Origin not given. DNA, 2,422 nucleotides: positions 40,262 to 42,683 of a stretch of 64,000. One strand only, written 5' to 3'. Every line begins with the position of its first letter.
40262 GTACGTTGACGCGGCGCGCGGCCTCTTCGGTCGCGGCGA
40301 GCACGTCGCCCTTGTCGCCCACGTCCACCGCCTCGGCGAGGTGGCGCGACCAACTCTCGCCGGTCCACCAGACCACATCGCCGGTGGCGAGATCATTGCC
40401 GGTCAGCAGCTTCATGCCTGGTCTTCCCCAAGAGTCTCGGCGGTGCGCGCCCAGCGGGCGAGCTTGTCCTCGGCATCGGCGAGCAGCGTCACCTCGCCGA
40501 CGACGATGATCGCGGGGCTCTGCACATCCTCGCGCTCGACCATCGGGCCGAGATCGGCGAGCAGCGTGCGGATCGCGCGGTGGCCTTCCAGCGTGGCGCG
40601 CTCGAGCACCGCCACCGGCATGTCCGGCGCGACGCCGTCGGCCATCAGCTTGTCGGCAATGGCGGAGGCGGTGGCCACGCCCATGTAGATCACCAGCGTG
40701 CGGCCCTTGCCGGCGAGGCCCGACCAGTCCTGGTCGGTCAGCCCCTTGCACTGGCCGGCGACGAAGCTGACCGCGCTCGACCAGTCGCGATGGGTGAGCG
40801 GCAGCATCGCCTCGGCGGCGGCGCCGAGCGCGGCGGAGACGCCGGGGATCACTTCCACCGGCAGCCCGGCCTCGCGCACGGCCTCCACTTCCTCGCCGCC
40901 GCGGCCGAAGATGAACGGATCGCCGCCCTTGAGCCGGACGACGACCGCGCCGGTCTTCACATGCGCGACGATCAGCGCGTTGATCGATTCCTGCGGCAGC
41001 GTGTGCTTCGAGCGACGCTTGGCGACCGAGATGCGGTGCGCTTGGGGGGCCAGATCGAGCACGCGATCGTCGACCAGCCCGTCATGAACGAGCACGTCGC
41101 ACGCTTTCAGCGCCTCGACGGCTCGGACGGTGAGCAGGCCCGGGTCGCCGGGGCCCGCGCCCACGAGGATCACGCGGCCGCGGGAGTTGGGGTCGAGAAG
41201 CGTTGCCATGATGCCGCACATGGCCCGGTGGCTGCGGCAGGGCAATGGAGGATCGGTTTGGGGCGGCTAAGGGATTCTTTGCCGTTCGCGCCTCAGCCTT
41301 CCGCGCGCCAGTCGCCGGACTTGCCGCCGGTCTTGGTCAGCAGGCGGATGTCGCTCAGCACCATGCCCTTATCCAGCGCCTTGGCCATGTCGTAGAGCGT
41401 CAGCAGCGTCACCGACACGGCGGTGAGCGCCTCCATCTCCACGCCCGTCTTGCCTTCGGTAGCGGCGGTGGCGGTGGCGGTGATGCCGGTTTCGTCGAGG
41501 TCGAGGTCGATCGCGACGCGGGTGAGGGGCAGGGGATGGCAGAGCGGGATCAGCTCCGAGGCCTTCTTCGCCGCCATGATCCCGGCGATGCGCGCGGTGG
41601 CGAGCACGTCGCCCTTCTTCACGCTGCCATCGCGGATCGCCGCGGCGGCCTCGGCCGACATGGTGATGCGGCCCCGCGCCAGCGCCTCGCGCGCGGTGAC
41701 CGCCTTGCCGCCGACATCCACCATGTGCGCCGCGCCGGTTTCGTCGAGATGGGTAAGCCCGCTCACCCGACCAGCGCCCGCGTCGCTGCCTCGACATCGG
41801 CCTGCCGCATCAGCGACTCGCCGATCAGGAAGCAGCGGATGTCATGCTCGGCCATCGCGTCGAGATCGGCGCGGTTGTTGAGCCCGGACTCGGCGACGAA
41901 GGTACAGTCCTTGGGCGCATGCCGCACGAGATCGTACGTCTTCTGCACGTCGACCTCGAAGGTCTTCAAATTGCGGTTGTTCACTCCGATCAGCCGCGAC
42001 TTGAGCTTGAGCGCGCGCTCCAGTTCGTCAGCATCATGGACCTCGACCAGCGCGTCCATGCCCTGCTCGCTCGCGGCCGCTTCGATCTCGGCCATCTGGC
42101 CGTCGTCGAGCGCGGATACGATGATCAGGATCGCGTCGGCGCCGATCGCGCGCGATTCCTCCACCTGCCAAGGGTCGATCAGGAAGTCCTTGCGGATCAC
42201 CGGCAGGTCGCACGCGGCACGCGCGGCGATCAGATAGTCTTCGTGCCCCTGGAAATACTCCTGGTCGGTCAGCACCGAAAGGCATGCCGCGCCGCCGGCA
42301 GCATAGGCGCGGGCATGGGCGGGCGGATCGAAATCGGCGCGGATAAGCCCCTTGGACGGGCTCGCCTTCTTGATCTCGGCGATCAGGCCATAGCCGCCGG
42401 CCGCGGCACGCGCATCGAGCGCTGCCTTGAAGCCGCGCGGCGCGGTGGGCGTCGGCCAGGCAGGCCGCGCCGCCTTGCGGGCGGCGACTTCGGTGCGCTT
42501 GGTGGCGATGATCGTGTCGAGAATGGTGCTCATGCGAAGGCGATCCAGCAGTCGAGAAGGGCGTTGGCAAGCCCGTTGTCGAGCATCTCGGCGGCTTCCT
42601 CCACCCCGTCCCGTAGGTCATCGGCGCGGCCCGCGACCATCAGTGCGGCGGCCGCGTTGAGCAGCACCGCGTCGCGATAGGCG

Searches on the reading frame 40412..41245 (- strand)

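Call 29: search_protein_families(library=ncbifam, proteins=[window:40412-41245:-], max_evalue=0.00001)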
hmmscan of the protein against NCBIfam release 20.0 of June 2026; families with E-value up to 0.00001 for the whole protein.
window:40412-41245:- (277 aa): 23 families
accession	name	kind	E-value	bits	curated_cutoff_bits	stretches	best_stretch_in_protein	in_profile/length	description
NF007922.1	PRK10637.1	equivalog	2.4e-89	300.4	400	1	20-253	214-449/450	siroheme synthase CysG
NF004790.0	PRK06136.1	subfamily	1.7e-83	280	198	1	22-260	3-244/250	uroporphyrinogen-III C-methyltransferase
TIGR01469.1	cobA_cysG_Cterm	equivalog_domain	2.9e-81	272.7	185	1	23-253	1-234/238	uroporphyrinogen-III C-methyltransferase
NF005524.0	PRK07168.1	equivalog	2.1e-50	171.7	603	1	23-257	3-239/474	uroporphyrin-III C-methyltransferase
TIGR01465.1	cobM_cbiF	equivalog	1e-41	142.9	259.65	1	25-252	1-226/247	precorrin-4 C(11)-methyltransferase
NF012017.0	PRK15473.1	equivalog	3.5e-30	105.2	408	1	24-252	9-235/257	cobalt-precorrin-4 methyltransferase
TIGR01467.1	cobI_cbiL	equivalog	2.5e-17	63.1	163.25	1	23-154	1-145/230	precorrin-2 C(20)-methyltransferase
NF004647.0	PRK05990.1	equivalog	3.8e-14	52.7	271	1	21-53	4-36/245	precorrin-2 C(20)-methyltransferase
NF004457.0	PRK05787.1-5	equivalog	1.2e-13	50.9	302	1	23-237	28-232/252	cobalt-precorrin-7 (C(5))-methyltransferase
TIGR02467.1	CbiE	equivalog_domain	7e-13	48.5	92.9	1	27-231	1-190/204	precorrin-6y C5,15-methyltransferase (decarboxylating) subunit CbiE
NF004423.0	PRK05765.1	equivalog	2.8e-12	46.7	332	1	22-151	2-127/247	precorrin-3B C(17)-methyltransferase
TIGR01466.1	cobJ_cbiH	equivalog_domain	4e-11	42.9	246.35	1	26-152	2-124/239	precorrin-3B C(17)-methyltransferase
NF004455.0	PRK05787.1-3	equivalog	1.2e-09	38.1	258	1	25-232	3-201/221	cobalt-precorrin-7 (C(5))-methyltransferase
NF004648.0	PRK05991.1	equivalog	2.5e-09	37.1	391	1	22-153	2-131/254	precorrin-3B C(17)-methyltransferase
NF004459.0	PRK05787.2-2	equivalog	4.1e-09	36.4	298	1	25-232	4-196/210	cobalt-precorrin-7 (C(5))-methyltransferase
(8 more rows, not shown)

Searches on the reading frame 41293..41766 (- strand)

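Call 29: search_protein_families(library=ncbifam, proteins=[window:41293-41766:-], max_evalue=0.00001)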
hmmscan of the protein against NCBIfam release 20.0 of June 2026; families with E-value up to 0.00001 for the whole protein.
window:41293-41766:- (157 aa): 6 families
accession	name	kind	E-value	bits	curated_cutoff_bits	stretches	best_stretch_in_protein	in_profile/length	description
NF006870.0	PRK09364.1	subfamily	6.1e-68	227.6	162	1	2-156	4-160/161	cyclic pyranopterin monophosphate synthase MoaC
TIGR00581.1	moaC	equivalog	1.3e-59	200.2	141.5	1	4-150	1-148/148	cyclic pyranopterin monophosphate synthase MoaC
NF002947.1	PRK03604.1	equivalog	3.8e-56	190.6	285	1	15-155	1-141/301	bifunctional molybdenum cofactor biosynthesis protein MoaC/MoaB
NF011069.0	PRK14499.1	equivalog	2.6e-54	184.4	457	1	4-154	3-155/308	cyclic pyranopterin monophosphate synthase MoaC/MOSC-domain-containing protein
NF008999.0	PRK12343.1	equivalog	4.1e-48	163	171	1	3-133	3-132/156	cyclic pyranopterin monophosphate synthase MoaC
NF011070.0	PRK14500.1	equivalog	3.7e-38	131.7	606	1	4-150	8-160/358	putative bifunctional molybdopterin-guanine dinucleotide biosynthesis protein MoaC/MobA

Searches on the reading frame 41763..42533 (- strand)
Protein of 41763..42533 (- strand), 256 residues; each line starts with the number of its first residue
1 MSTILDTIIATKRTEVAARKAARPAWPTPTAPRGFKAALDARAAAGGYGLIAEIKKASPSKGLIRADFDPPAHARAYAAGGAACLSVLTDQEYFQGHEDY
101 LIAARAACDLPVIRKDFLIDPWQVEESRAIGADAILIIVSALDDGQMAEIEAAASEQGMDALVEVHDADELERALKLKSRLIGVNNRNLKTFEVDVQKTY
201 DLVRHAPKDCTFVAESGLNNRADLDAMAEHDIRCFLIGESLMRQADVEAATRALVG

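Call 29: search_protein_families(library=ncbifam, proteins=[window:41763-42533:-], max_evalue=0.00001)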
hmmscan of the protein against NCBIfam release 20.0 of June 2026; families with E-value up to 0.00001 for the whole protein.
window:41763-42533:- (256 aa): 14 families
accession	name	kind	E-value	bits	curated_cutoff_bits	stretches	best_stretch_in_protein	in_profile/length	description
NF001370.0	PRK00278.1-2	equivalog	4.2e-122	406.5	348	1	1-255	1-261/266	indole-3-glycerol phosphate synthase TrpC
NF001373.0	PRK00278.1-6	equivalog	1.9e-102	341.9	317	1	1-255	1-261/263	indole-3-glycerol phosphate synthase TrpC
NF001377.0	PRK00278.2-4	equivalog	1.1e-87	293.5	260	1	3-254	2-255/259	indole-3-glycerol phosphate synthase TrpC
NF001375.0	PRK00278.2-2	equivalog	2.9e-80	269.3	360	1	4-255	1-248/255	indole-3-glycerol phosphate synthase TrpC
NF006945.0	PRK09427.1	equivalog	2.6e-77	260.3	380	1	1-255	6-258/461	bifunctional indole-3-glycerol-phosphate synthase TrpC/phosphoribosylanthranilate isomerase TrpF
NF001372.0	PRK00278.1-4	subfamily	1.3e-74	250.9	370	1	4-255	31-292/295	indole-3-glycerol phosphate synthase TrpC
NF001371.0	PRK00278.1-3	equivalog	2.9e-68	230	307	1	2-252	2-249/255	indole-3-glycerol phosphate synthase TrpC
NF001369.0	PRK00278.1-1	equivalog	6.5e-66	222.2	329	1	2-255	3-258/271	indole-3-glycerol phosphate synthase TrpC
NF001378.0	PRK00278.2-5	equivalog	6.1e-65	219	360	1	4-254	2-258/263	indole-3-glycerol phosphate synthase TrpC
NF001376.0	PRK00278.2-3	equivalog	2.2e-64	217.4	284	1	17-255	19-252/255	indole-3-glycerol phosphate synthase TrpC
NF041303.1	Indglycph_syn_Halo_TrpC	equivalog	1.2e-51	175.4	380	1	18-255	17-249/250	indole-3-glycerol phosphate synthase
NF010562.0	PRK13957.1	equivalog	6.5e-51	172.9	414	1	2-250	7-247/252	indole-3-glycerol-phosphate synthase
NF010375.0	PRK13802.1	equivalog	6.6e-49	166.6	1386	1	44-255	46-257/695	bifunctional indole-3-glycerol phosphate synthase/tryptophan synthase subunit beta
NF001374.0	PRK00278.2-1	equivalog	5.5e-46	156.9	258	1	45-246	43-242/249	indole-3-glycerol phosphate synthase TrpC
